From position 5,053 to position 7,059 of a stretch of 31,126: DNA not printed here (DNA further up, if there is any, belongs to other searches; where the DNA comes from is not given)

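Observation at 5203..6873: Single CxxCH heme-binding motif inside a TolB-like beta-propeller lipoprotein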

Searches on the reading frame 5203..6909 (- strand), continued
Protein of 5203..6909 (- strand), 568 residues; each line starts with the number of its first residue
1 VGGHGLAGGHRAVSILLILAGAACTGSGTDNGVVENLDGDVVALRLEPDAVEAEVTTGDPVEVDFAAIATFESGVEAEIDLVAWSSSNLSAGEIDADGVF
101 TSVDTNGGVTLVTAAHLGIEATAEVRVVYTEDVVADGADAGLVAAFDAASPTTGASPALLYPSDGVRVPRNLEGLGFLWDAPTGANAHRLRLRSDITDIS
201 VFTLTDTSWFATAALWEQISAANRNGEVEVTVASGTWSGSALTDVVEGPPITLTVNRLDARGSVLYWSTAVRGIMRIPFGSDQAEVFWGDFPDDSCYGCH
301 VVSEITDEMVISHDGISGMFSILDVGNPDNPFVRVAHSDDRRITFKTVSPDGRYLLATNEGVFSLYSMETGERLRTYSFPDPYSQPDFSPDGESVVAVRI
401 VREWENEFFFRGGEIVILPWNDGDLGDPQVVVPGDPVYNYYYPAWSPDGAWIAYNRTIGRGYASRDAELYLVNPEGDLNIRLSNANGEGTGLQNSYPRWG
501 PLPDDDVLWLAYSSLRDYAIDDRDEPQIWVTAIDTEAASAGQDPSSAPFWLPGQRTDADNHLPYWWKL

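Call 17: find_encoding_contigs(protein=P0038, flank=10000, max_places=2)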
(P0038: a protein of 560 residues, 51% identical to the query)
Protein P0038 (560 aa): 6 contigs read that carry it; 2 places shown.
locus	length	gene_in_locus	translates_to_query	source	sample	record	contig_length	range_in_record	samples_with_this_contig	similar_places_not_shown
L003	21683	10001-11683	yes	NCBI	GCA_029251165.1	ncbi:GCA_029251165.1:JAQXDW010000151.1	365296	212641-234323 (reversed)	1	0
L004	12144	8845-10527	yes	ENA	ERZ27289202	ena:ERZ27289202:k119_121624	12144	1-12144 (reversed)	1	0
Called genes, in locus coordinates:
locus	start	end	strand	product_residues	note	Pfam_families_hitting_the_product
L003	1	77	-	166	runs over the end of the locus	PF01641:SelR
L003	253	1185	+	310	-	PF00383:dCMP_cyt_deam_1 (weak)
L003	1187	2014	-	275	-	PF13406:SLT_2 (faint)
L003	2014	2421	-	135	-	-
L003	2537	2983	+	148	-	PF04138:GtrA_DPMS_TM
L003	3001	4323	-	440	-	PF00069:Pkinase (weak)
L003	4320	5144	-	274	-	PF13672:PP2C_2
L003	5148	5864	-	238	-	PF00092:VWA (weak), PF13519:VWA_2 (faint)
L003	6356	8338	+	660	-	PF26549:Tricorn_N (faint), PF26550:Tricorn_2nd (faint), PF07676:PD40 (faint), PF00561:Abhydrolase_1 (weak), PF02129:Peptidase_S15, PF20434:BD-FAE (weak), PF00326:Peptidase_S9, PF01738:DLH (weak), +2 more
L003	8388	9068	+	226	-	-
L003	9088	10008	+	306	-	-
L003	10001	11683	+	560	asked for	PF25174:Beta-prop_THOC3 (faint), PF07676:PD40 (faint), PF23381:Beta-prop_IFT122_1st (faint)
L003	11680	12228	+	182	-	-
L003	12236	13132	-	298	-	-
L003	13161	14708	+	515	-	PF13649:Methyltransf_25 (faint), PF08241:Methyltransf_11 (weak)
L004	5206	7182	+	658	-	PF26549:Tricorn_N (faint), PF26550:Tricorn_2nd (faint), PF07676:PD40 (faint), PF02129:Peptidase_S15, PF00561:Abhydrolase_1 (weak), PF20434:BD-FAE (weak), PF00326:Peptidase_S9, PF01738:DLH (weak), +2 more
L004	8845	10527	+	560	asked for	PF25174:Beta-prop_THOC3 (faint), PF07676:PD40 (faint), PF23381:Beta-prop_IFT122_1st (faint)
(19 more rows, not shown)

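Call 18: predict_structure(alignment_id=A1)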
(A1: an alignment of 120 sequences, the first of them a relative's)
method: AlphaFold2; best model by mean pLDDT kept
length: 556 residues; sequences in the alignment: 120
mean_pLDDT: 93.9   pTM: 0.89
mean pLDDT of the five models: 93.9, 93.6, 93.5, 93.3, 92.5
residues with pLDDT >= 90: 504; 70-90: 25; 50-70: 12; < 50: 15
segments of 3 or more residues with pLDDT < 50: 1-4, 8-11, 13-18
pLDDT, mean of each block of 10 residues (from residue 1): 45 45 73 98 97 98 95 96 98 96 98 97 97 98 97 97 98 98 97 97 90 92 98 98 93 96 96 94 90 97 94 97 96 98 98 98 98 98 98 95 98 98 98 98 96 97 98 95 94 87 94 95 97 98 95 94
secondary structure, 60 per line:
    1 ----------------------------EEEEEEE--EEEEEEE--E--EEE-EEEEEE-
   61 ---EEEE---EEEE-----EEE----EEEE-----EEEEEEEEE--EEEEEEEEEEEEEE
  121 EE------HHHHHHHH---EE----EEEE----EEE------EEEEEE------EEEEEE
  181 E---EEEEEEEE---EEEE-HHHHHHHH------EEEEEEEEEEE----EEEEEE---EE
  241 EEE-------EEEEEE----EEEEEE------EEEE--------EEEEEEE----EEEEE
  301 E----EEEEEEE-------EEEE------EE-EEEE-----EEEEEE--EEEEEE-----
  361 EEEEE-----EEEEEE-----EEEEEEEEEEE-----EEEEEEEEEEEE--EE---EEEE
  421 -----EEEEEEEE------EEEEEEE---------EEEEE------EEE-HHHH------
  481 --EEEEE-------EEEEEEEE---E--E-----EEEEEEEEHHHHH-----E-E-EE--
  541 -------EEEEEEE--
elements in order: E29-35 E38-44 E50-52 E54-59 E64-67 E71-74 E80-82 E87-90 E96-104 E107-122 H129-136 E146-149 E154-156 E163-168 E175-181 E185-192 E196-199 H201-208 E215-225 E230-235 E239-243 E251-256 E261-266 E273-276 E285-291 E296-301 E306-312 E320-323 E333-336 E342-347 E350-355 E361-365 E371-376 E382-392 E398-409 E417-420 E426-433 E440-446 E456-460 E467-469 H471-474 E483-487 E495-502 E515-522 H523-527 E548-554

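Call 19: find_encoding_contigs(protein=P0079, flank=10000, max_places=1)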
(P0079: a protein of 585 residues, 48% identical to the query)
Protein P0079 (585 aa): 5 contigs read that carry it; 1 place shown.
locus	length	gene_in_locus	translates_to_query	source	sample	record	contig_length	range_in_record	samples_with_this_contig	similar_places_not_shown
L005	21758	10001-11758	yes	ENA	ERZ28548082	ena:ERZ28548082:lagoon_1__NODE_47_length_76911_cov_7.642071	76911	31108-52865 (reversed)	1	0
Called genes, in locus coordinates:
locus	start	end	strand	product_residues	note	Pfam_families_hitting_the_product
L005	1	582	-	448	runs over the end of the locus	-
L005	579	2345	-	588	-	-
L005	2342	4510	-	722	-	-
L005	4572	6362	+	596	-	-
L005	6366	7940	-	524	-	-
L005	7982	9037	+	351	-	PF13472:Lipase_GDSL_2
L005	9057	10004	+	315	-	-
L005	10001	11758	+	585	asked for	PF07676:PD40 (faint)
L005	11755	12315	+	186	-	-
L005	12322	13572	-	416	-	-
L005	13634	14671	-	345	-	PF01041:DegT_DnrJ_EryC1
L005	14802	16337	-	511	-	PF02310:B12-binding, PF04055:Radical_SAM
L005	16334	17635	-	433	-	PF02310:B12-binding, PF04055:Radical_SAM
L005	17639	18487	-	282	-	-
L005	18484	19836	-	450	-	PF01555:N6_N4_Mtase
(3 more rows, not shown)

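Call 20: find_encoding_contigs(protein=P0093, flank=10000, max_places=1)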
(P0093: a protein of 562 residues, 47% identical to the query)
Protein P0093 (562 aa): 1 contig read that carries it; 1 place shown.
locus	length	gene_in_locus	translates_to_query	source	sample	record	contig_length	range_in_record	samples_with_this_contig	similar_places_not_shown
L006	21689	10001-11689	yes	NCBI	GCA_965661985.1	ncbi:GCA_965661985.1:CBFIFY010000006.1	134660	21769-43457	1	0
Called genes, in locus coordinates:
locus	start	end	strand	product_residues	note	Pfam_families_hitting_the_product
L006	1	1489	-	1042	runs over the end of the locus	PF00069:Pkinase, PF07714:PK_Tyr_Ser-Thr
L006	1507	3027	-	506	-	PF00890:FAD_binding_2 (faint), PF01266:DAO (weak), PF01494:FAD_binding_3 (weak), PF07992:Pyr_redox_2 (weak), PF13450:NAD_binding_8 (faint), PF00732:GMC_oxred_N, PF05199:GMC_oxred_C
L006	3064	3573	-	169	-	-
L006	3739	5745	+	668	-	PF00069:Pkinase, PF01636:APH (faint), PF07714:PK_Tyr_Ser-Thr, PF03781:FGE-sulfatase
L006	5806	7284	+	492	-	PF11617:Cu-binding_MopE, PF03781:FGE-sulfatase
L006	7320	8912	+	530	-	-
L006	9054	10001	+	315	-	-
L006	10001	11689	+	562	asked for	PF07676:PD40 (faint)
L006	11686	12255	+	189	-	-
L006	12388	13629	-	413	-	PF00069:Pkinase, PF07714:PK_Tyr_Ser-Thr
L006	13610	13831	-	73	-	-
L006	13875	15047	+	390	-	PF13186:SPASM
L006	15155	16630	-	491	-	-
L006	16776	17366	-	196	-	-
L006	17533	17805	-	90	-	PF01649:Ribosomal_S20p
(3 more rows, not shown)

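Call 21: find_encoding_contigs(protein=P0064, flank=10000, max_places=1)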
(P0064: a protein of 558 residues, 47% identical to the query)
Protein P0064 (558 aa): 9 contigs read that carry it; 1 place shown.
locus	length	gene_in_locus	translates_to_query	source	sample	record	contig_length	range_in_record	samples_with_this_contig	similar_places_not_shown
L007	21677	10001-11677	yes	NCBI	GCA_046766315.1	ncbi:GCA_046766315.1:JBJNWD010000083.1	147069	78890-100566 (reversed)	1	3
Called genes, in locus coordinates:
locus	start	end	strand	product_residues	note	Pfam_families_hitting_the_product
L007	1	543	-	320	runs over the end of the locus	-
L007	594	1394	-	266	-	-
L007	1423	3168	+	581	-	PF00128:Alpha-amylase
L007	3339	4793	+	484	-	PF00561:Abhydrolase_1, PF08386:Abhydrolase_4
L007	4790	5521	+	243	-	PF00005:ABC_tran, PF13304:AAA_21 (faint)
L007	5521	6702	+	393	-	PF12679:ABC2_membrane_2, PF12698:ABC2_membrane_3, PF01061:ABC2_membrane (weak), PF13346:ABC2_membrane_5 (weak)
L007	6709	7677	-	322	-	PF11617:Cu-binding_MopE, PF00059:Lectin_C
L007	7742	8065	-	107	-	-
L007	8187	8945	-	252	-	PF00106:adh_short, PF08659:KR, PF13460:NAD_binding_10 (weak), PF13561:adh_short_C2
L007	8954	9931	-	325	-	-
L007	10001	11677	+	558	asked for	PF07676:PD40 (faint)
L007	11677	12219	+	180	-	-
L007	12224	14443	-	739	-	PF02922:CBM_48 (weak), PF16561:AMPK1_CBM, PF00128:Alpha-amylase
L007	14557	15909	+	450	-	PF13304:AAA_21, PF13175:AAA_15 (weak)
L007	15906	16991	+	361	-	-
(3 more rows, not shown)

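Call 26: fold_search(model_id=the predicted structure, library=pdb)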
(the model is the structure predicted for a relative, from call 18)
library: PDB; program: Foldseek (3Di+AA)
matches with E <= 10: 1841; with E <= 0.001: 915
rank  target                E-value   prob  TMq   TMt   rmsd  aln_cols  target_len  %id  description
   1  9a2l_MODEL_1_A        9.2e-12  1.00  0.40  0.50  10.3       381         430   14  Model of E. coli TolB by in-cell photo-crosslinking MS and deep learning (released 2023-02-24)
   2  2w8b_A                9.6e-12  1.00  0.39  0.52  10.8       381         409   12  Crystal structure of processed TolB in complex with Pal (released 2009-02-17)
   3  2w8b_B                1.1e-11  1.00  0.40  0.53  10.1       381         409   12  Crystal structure of processed TolB in complex with Pal (released 2009-02-17)
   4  4pwz_B                1.2e-11  1.00  0.39  0.53  10.0       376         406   13  Crystal structure of TolB protein from Yersinia pestis CO92 (released 2014-04-02)
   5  4r40_A                1.2e-11  1.00  0.38  0.51  11.0       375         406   12  Crystal Structure of TolB/Pal complex from Yersinia pestis. (released 2014-09-03)
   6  2hqs_A                1.3e-11  1.00  0.40  0.53  10.1       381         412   12  Crystal structure of TolB/Pal complex (released 2007-04-03)
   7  2hqs_B                1.6e-11  1.00  0.40  0.52  10.6       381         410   12  Crystal structure of TolB/Pal complex (released 2007-04-03)
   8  1c5k                  2.5e-11  1.00  0.39  0.53   9.9       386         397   13  THE STRUCTURE OF TOLB, AN ESSENTIAL COMPONENT OF THE TOL-DEPENDENT TRANSLOCATION SYSTEM AND ITS INTERACTIONS WITH THE TR (released 2000-12-06)
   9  10ft_A                3.0e-11  1.00  0.38  0.38  17.8       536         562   10  Cryo-EM structure of receptor tyrosine kinase ROS1 in complex with NELL2 (released 2026-02-25)
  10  6pnv                  4.7e-11  1.00  0.39  0.51  10.5       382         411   12  1.42 Angstrom Resolution Crystal Structure of Translocation Protein TolB from Salmonella enterica (released 2019-07-17)
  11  1crz                  5.8e-11  1.00  0.39  0.52   9.9       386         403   12  CRYSTAL STRUCTURE OF THE E. COLI TOLB PROTEIN (released 2000-08-16)
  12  2ivz_D                1.2e-10  1.00  0.39  0.54  10.6       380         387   13  Structure of TolB in complex with a peptide of the colicin E9 T- domain (released 2006-08-16)
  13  4pwz_A                1.4e-10  1.00  0.40  0.53  10.1       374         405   12  Crystal structure of TolB protein from Yersinia pestis CO92 (released 2014-04-02)
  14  4jml_A                1.4e-10  1.00  0.39  0.53  10.6       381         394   12  Crystal structure of the TolB(P201C)-ColicinE9 TBE peptide(A33C) complex. (released 2013-07-17)
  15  7mx5_A                1.6e-10  1.00  0.38  0.51  10.1       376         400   10  Crystal structure of TolB from Acinetobacter baumannii (released 2021-05-26)
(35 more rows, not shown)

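Call 28: find_related_loci(query=A1, collection=genome_contigs, flank=8000)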
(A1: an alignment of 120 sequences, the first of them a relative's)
Query A1 (556 aa) in genome_contigs; peptide patterns used: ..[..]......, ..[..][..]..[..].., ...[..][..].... (x = any residue, [..] = any of these).
130 stretches matched a pattern; 90 encode a relative of the query (tblastn E <= 1e-3); the best 80 are kept; 80 distinct loci.
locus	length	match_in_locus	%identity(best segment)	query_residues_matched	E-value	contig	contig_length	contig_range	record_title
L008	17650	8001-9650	56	3-554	0e+0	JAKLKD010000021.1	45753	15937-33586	MAG: Myxococcota bacterium isolate MAG.235 MAG.235-scaffold_723, whole genome shotgun sequence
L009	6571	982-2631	57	3-554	0e+0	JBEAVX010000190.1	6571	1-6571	MAG: Pseudomonadota bacterium isolate NASQAN2011_262_B_bin.21 scaffold_749706, whole genome shotgun sequence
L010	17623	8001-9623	55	11-555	0e+0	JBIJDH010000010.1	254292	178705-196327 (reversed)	MAG: Myxococcota bacterium isolate ME2006-08-22D15_3300044611_group2_bin215 Rohwer_bin1508_scaffold_13_c1, whole genome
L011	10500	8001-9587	53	28-554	1e-177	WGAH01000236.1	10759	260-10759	MAG: Deltaproteobacteria bacterium isolate S143_5 k151_239897, whole genome shotgun sequence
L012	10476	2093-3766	50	1-555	1e-171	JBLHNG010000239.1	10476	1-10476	MAG: Myxococcota bacterium isolate 3300055726_82 Ga0535650_0011116, whole genome shotgun sequence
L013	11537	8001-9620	50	3-554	2e-168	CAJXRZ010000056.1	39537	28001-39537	MAG TPA_asm: uncultured proteobacterium isolate SRR3933377_bin.20_MetaBAT_v2.12.1_MAG genome assembly, contig: NODE_265_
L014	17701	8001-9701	49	11-555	4e-166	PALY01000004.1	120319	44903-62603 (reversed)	MAG: Deltaproteobacteria bacterium isolate SAT32 249833, whole genome shotgun sequence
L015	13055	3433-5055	49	5-554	4e-163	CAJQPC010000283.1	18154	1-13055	uncultured bacterium isolate 3_20180319_Bin_20180319_Bin_29_sub_1 genome assembly, contig: c_000019677944, whole genome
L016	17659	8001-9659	47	1-554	4e-163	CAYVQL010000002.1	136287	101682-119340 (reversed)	MAG TPA_asm: uncultured Enterobacterales bacterium isolate SRP077602_co7_23 genome assembly, contig: NODE_255_length_136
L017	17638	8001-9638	51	4-555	8e-162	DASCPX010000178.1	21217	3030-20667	MAG TPA_asm: Myxococcota bacterium isolate Fu_MAG_56 c_000001456793, whole genome shotgun sequence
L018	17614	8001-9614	51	23-555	1e-161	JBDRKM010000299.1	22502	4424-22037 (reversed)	MAG: Pseudomonadota bacterium isolate MEGAHIT-group-1.708 k141_5786151, whole genome shotgun sequence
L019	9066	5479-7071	50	25-555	1e-160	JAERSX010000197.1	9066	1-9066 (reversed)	MAG: Deltaproteobacteria bacterium isolate BH17 c_000000002813, whole genome shotgun sequence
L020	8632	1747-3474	46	1-555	6e-159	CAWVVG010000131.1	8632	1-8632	MAG TPA_asm: uncultured bacterium isolate ERR3589560_concoct_36 genome assembly, contig: ERZ7463206.7429, whole genome s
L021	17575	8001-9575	50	29-555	2e-158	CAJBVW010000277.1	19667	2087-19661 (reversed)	MAG: uncultured proteobacterium isolate Loc081215-6m_bin-0725 genome assembly, contig: bin-0725:277/611, whole genome sh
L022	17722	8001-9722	46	4-555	1e-156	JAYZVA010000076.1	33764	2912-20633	MAG: Myxococcota bacterium isolate XB_MAG53 DB_MAG53_0076, whole genome shotgun sequence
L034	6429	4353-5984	46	11-555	6e-141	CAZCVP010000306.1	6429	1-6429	MAG TPA_asm: uncultured Enterobacterales bacterium isolate SRP077602_co7_381 genome assembly, contig: NODE_48699_length_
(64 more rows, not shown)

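Call 43: search_protein_representatives(alignment_id=A1)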
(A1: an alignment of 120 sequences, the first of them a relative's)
Query: 120 sequences, 548 profile positions. Proteins with E-value up to 0.001 (for the whole library): 105429; up to 1e-10: 18391; up to 1e-30: 855. The best 150 are listed.
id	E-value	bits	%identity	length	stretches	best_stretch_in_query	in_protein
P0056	2.3e-245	831.6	-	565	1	2-548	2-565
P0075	5.9e-223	757.6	-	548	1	7-548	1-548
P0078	1.2e-220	750.0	-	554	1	2-547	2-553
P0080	5.8e-220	747.8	-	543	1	3-547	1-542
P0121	7.7e-200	681.3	-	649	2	2-273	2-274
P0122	6.5e-159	546.3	-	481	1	3-421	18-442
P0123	3.8e-155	533.8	-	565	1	3-545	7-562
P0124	1.0e-147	509.3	-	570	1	3-547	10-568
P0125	8.7e-145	499.6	-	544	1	5-546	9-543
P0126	2.2e-143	495.0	-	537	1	3-547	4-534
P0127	4.3e-142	490.7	-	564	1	4-545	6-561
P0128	2.9e-138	478.1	-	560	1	2-546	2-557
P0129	3.6e-138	477.8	-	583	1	14-547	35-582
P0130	5.0e-136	470.7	-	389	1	4-341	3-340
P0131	3.3e-135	468.0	-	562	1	3-546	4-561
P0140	5.1e-117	408.0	-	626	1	5-545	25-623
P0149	2.7e-100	352.8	-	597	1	16-546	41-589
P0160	7.4e-94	331.5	-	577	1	5-547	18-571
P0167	2.1e-89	316.8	-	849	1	16-545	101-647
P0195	2.5e-80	286.9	-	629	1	4-545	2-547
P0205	1.4e-77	277.9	-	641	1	25-545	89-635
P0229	9.0e-72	258.6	-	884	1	16-545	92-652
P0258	1.6e-68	247.9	-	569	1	3-545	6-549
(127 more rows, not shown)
